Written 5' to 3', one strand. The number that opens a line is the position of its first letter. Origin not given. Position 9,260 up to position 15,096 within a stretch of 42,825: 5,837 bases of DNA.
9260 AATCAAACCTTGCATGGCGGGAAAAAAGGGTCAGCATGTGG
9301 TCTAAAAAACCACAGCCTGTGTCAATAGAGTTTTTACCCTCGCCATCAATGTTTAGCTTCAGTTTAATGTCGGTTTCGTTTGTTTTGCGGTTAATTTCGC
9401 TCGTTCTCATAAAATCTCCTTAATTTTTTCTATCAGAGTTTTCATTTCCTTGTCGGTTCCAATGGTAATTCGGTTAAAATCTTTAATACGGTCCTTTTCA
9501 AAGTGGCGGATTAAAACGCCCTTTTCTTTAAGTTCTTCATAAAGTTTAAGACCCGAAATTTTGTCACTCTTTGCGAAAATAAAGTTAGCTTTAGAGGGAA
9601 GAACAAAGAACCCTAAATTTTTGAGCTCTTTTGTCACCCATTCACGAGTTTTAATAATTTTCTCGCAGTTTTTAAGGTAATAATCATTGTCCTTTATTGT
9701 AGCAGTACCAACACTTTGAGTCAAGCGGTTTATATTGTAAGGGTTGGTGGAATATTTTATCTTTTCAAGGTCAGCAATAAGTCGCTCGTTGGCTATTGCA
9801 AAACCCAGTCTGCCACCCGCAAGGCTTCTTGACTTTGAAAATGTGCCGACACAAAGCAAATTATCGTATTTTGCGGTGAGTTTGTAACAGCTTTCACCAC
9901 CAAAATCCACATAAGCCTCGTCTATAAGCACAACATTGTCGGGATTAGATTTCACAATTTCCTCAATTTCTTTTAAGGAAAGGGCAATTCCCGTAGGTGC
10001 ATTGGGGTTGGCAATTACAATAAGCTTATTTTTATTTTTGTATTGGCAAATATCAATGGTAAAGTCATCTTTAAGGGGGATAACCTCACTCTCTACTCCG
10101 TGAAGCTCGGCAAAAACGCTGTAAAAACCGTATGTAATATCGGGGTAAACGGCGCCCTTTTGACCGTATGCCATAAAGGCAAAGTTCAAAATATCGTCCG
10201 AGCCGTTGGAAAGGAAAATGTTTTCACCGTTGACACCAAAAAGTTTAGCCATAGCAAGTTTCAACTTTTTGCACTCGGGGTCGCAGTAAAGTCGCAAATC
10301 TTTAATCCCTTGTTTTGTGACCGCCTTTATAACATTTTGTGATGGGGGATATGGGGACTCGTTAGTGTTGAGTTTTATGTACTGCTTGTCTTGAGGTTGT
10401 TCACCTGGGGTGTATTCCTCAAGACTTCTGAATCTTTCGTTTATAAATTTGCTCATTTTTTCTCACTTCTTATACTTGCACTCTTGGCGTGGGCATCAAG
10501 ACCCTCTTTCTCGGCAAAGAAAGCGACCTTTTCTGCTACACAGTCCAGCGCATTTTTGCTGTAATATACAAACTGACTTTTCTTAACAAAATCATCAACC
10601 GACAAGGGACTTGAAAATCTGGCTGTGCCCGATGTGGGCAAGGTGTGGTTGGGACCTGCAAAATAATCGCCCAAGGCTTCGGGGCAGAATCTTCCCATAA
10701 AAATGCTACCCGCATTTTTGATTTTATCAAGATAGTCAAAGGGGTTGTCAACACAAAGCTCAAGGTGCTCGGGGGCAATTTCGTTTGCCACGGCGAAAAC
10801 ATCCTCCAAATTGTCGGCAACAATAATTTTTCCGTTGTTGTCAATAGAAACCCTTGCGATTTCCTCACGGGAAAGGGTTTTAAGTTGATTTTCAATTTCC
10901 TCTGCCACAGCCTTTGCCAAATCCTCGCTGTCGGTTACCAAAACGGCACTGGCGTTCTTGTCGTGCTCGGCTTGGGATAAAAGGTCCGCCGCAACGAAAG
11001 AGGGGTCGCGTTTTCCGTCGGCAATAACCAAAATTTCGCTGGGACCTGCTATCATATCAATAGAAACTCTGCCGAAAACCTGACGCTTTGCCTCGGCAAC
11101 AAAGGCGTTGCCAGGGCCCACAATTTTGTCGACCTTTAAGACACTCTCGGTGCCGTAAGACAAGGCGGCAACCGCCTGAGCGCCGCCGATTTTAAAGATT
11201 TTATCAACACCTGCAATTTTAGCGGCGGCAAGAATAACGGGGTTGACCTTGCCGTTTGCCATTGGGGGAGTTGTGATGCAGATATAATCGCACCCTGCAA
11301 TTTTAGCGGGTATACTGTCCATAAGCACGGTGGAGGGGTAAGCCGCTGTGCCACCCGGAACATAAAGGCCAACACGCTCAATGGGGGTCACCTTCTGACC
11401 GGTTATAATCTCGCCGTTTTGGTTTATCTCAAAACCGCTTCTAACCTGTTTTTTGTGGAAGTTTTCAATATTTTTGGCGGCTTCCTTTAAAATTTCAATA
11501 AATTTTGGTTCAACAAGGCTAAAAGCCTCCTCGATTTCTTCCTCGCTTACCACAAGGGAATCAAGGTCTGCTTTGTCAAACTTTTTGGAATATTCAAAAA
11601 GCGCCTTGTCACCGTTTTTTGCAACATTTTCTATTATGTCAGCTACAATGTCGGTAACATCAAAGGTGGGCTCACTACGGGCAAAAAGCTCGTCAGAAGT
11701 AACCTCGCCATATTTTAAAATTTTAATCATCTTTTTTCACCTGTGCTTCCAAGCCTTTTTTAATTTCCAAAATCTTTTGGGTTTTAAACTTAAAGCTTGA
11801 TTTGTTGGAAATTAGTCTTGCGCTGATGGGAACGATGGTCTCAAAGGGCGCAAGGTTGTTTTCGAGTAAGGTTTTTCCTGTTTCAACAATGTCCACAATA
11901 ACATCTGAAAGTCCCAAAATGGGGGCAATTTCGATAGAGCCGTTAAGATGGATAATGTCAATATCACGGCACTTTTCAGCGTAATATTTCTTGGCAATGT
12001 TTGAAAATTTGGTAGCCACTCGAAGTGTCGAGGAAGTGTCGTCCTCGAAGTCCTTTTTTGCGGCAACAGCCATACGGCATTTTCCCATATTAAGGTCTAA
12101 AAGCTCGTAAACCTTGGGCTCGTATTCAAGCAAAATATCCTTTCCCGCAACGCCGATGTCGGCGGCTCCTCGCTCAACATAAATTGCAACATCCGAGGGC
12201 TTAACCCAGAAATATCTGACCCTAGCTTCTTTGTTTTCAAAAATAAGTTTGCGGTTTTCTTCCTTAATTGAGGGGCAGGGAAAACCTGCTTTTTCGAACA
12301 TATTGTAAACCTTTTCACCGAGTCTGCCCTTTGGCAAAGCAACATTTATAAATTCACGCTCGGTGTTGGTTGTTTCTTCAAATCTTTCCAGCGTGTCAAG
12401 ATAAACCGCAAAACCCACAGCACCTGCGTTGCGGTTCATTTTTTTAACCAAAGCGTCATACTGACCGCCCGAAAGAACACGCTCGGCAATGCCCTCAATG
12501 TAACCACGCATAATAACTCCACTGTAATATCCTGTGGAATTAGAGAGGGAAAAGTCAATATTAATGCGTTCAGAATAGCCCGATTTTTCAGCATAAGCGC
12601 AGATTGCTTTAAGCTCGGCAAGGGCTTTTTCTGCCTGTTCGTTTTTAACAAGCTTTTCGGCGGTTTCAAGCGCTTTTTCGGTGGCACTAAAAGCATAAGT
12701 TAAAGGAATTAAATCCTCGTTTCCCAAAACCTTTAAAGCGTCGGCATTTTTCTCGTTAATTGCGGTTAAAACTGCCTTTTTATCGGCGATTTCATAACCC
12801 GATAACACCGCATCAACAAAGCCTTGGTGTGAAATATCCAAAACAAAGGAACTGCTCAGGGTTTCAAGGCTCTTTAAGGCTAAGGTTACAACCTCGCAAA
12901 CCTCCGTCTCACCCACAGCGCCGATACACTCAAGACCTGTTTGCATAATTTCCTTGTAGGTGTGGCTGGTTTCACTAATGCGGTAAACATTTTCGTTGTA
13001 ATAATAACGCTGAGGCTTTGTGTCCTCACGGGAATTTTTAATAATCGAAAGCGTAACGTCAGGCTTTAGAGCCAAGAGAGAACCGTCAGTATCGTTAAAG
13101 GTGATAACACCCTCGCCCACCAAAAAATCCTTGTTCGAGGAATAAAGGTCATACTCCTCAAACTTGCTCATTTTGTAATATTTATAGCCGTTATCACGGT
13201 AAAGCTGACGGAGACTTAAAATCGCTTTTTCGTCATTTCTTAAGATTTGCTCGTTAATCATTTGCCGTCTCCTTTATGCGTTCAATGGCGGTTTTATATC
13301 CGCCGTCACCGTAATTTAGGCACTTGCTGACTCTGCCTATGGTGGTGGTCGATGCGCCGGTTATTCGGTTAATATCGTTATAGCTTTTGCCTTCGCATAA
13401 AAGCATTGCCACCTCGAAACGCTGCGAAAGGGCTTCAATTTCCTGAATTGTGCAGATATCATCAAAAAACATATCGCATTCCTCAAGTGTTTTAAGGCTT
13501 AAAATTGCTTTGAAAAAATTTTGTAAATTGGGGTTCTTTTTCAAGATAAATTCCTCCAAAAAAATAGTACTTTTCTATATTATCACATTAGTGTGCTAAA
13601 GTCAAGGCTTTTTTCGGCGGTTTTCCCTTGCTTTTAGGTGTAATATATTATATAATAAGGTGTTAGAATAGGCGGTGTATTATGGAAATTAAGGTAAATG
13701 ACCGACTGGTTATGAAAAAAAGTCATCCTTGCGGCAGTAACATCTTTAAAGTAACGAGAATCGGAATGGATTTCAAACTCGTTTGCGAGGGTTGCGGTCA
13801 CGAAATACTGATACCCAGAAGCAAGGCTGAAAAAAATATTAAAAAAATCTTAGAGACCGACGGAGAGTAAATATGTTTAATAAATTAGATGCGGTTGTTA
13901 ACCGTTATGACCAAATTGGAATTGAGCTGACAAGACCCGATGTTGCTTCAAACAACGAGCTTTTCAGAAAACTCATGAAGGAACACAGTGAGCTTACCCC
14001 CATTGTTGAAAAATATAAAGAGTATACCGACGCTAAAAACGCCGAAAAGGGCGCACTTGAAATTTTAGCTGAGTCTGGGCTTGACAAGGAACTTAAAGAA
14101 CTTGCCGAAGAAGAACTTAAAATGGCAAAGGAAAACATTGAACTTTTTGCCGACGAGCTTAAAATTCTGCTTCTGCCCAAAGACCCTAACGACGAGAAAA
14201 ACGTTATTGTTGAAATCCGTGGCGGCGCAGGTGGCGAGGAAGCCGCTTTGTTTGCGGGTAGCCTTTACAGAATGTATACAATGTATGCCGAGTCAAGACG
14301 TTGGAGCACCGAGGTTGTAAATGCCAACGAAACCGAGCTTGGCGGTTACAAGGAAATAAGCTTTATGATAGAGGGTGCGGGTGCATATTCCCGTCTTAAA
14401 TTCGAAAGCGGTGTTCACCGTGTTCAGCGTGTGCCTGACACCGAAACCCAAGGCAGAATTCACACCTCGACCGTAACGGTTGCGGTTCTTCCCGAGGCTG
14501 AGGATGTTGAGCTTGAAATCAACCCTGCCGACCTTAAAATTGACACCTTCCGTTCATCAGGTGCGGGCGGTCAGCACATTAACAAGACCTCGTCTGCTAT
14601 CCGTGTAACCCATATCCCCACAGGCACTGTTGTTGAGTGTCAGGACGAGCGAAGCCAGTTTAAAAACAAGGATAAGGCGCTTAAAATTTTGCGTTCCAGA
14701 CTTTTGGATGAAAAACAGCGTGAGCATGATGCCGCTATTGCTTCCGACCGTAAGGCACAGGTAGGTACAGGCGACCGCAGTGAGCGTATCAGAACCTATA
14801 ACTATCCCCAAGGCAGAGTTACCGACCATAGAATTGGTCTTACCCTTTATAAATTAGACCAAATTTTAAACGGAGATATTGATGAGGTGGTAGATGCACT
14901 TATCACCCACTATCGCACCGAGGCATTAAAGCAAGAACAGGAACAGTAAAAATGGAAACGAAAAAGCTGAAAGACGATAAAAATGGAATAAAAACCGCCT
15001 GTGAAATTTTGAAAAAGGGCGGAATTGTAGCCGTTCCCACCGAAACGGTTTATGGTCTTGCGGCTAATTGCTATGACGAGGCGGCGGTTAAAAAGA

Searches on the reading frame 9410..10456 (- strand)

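Call 56: search_protein_families(library=pfam, proteins=[window:9410-10456:-], max_evalue=0.00001)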
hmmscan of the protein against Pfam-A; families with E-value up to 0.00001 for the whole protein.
window:9410-10456:- (349 aa): 1 family
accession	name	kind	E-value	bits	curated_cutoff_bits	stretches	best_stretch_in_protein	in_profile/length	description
PF00155.27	Aminotran_1_2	-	5.7e-54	184.1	19.7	1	25-345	2-361/361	Aminotransferase class I and II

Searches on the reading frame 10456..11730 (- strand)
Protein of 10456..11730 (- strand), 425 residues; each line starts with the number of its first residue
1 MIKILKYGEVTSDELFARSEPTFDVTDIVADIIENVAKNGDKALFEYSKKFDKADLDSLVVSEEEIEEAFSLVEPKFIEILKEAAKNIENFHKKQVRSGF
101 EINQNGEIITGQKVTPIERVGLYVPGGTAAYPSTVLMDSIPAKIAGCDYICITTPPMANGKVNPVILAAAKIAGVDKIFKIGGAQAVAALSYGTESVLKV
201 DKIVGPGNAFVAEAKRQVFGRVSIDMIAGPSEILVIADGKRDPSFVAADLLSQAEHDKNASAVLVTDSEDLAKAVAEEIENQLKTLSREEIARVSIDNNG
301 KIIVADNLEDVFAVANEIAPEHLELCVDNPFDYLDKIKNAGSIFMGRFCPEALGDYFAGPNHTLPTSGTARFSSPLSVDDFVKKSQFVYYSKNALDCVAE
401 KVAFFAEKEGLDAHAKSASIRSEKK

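Call 8: search_protein_families(library=pfam, proteins=[window:10456-11730:-])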
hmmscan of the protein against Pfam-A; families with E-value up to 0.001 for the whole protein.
window:10456-11730:- (425 aa): 1 family
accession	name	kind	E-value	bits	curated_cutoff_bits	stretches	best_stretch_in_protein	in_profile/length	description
PF00815.25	Histidinol_dh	-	3e-177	590.2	27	1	24-421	10-410/411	Histidinol dehydrogenase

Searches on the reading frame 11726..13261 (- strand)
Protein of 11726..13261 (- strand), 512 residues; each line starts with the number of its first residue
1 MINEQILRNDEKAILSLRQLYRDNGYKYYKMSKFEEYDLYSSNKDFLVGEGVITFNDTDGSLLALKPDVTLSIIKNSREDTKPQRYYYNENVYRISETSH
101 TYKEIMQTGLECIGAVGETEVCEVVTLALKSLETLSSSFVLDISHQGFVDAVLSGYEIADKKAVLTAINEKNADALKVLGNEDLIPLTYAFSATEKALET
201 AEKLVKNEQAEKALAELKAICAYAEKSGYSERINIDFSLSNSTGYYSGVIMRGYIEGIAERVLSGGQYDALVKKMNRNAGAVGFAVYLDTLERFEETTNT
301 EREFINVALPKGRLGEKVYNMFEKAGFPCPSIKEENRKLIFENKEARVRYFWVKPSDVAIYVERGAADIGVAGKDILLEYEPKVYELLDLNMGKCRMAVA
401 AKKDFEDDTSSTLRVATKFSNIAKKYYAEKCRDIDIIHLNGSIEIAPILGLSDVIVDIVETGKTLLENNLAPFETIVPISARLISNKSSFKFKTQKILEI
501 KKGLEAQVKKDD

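Call 8: search_protein_families(library=pfam, proteins=[window:11726-13261:-])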
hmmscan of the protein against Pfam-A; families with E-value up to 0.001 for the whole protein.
window:11726-13261:- (512 aa): 2 families
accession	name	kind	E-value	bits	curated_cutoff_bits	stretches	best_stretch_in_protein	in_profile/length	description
PF01634.23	HisG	-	7.8e-52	175.8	25.5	1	354-505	1-157/158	ATP phosphoribosyltransferase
PF13393.11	tRNA-synt_His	-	8.4e-48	163.6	25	1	12-291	15-308/308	Histidyl-tRNA synthetase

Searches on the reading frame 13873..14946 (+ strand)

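Call 8: search_protein_families(library=pfam, proteins=[window:13873-14946:+])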
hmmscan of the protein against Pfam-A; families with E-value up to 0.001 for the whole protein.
window:13873-14946:+ (358 aa): 2 families
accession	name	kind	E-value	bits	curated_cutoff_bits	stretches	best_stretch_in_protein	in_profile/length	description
PF03462.23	PCRF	-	3.7e-74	249.2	24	1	10-203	3-194/194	PCRF domain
PF00472.26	RF-1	-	4.9e-44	149.4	35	1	211-320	2-116/116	RF-1 domain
